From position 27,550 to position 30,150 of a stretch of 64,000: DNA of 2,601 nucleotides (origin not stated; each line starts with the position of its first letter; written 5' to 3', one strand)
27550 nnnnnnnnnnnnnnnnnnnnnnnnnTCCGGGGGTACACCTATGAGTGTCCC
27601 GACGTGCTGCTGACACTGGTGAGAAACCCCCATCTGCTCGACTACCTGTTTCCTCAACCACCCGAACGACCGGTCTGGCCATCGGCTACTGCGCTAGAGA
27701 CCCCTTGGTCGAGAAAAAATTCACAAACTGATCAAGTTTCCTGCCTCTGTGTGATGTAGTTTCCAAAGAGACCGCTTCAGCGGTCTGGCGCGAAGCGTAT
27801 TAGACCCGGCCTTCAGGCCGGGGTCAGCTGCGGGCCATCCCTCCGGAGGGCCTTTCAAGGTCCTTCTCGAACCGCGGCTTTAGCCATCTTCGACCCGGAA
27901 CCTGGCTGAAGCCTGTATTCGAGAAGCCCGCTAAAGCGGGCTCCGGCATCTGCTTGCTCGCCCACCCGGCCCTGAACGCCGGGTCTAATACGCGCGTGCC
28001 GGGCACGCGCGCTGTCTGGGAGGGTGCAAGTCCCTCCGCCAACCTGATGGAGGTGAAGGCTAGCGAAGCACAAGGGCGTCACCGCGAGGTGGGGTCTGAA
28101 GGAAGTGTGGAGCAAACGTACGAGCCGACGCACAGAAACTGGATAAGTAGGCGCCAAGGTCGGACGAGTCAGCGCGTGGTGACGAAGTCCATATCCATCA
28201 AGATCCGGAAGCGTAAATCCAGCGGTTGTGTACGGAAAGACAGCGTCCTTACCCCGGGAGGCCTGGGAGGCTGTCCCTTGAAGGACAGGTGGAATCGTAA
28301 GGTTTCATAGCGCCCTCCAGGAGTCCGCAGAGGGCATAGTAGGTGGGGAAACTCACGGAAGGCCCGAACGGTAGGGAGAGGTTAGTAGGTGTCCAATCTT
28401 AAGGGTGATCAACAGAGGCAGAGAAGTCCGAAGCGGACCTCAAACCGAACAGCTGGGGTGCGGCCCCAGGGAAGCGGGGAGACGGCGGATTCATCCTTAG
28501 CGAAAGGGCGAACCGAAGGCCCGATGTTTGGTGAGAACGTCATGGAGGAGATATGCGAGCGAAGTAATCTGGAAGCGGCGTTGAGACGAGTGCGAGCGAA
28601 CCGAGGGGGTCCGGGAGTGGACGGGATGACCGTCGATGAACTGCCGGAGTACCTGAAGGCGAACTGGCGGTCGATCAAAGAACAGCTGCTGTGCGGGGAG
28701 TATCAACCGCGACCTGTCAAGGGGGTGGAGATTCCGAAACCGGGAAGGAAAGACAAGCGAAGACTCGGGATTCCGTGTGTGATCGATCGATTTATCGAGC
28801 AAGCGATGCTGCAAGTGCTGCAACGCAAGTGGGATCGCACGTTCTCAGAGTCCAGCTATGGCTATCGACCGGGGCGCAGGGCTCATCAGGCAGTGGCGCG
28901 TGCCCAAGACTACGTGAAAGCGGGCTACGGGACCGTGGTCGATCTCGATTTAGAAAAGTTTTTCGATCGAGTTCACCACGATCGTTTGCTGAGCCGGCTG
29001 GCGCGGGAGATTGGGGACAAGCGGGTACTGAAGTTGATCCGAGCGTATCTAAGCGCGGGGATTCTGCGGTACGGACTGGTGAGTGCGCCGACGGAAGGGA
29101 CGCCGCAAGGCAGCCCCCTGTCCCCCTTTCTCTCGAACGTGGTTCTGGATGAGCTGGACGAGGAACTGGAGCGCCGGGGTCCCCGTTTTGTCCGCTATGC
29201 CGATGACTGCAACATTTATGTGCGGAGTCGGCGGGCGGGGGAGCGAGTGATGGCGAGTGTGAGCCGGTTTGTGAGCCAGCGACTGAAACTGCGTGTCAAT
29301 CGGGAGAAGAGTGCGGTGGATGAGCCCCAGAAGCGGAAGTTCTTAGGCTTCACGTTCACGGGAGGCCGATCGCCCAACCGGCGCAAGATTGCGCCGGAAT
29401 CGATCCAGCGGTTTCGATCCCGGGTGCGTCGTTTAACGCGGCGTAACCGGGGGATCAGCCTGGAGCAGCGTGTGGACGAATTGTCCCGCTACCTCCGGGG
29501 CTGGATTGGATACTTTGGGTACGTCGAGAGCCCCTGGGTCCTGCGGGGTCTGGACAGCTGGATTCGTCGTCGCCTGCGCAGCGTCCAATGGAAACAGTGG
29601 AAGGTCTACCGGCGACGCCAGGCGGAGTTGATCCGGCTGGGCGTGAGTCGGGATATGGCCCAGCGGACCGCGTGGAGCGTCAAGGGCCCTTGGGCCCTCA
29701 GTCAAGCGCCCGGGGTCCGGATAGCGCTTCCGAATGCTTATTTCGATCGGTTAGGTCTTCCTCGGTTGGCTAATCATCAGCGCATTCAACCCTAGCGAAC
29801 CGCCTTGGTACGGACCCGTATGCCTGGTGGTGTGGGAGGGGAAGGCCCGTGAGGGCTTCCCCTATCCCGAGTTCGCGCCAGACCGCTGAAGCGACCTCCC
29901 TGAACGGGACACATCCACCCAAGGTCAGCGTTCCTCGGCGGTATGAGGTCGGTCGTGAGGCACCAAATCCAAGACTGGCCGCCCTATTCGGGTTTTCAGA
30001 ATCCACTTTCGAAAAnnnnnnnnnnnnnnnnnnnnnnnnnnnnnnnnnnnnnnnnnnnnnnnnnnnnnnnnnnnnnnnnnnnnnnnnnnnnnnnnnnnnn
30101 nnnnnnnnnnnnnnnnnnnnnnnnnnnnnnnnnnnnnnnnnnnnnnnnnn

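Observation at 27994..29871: Group IIC intron with non-canonical ends (GCGUG...AG) and an apparently compensating gamma change in J2/3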

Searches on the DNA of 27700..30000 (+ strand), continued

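Call 86: search_rna_families(sources=[L202, L183], threshold=gathering, show_alignments=4)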
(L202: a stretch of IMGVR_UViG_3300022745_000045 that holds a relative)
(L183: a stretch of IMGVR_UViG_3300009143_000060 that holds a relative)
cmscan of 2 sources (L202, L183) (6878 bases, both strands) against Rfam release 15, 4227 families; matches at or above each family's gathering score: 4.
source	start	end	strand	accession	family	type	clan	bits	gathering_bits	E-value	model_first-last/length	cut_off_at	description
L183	291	464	+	RF02001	group-II-D1D4-3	Intron;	CL00102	115.2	32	7.4e-24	1-170/170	no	Group II catalytic intron D1-D4-3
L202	700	868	+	RF02001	group-II-D1D4-3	Intron;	CL00102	53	32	9.3e-09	1-170/170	no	Group II catalytic intron D1-D4-3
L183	2061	2133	+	RF00029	Intron_gpII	Intron;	-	43.8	40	2.8e-06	1-77/77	no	Group II catalytic intron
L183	518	627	+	RF01998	group-II-D1D4-1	Intron;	CL00102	40.9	35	6.1e-05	1-84/84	no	Group II catalytic intron D1-D4-1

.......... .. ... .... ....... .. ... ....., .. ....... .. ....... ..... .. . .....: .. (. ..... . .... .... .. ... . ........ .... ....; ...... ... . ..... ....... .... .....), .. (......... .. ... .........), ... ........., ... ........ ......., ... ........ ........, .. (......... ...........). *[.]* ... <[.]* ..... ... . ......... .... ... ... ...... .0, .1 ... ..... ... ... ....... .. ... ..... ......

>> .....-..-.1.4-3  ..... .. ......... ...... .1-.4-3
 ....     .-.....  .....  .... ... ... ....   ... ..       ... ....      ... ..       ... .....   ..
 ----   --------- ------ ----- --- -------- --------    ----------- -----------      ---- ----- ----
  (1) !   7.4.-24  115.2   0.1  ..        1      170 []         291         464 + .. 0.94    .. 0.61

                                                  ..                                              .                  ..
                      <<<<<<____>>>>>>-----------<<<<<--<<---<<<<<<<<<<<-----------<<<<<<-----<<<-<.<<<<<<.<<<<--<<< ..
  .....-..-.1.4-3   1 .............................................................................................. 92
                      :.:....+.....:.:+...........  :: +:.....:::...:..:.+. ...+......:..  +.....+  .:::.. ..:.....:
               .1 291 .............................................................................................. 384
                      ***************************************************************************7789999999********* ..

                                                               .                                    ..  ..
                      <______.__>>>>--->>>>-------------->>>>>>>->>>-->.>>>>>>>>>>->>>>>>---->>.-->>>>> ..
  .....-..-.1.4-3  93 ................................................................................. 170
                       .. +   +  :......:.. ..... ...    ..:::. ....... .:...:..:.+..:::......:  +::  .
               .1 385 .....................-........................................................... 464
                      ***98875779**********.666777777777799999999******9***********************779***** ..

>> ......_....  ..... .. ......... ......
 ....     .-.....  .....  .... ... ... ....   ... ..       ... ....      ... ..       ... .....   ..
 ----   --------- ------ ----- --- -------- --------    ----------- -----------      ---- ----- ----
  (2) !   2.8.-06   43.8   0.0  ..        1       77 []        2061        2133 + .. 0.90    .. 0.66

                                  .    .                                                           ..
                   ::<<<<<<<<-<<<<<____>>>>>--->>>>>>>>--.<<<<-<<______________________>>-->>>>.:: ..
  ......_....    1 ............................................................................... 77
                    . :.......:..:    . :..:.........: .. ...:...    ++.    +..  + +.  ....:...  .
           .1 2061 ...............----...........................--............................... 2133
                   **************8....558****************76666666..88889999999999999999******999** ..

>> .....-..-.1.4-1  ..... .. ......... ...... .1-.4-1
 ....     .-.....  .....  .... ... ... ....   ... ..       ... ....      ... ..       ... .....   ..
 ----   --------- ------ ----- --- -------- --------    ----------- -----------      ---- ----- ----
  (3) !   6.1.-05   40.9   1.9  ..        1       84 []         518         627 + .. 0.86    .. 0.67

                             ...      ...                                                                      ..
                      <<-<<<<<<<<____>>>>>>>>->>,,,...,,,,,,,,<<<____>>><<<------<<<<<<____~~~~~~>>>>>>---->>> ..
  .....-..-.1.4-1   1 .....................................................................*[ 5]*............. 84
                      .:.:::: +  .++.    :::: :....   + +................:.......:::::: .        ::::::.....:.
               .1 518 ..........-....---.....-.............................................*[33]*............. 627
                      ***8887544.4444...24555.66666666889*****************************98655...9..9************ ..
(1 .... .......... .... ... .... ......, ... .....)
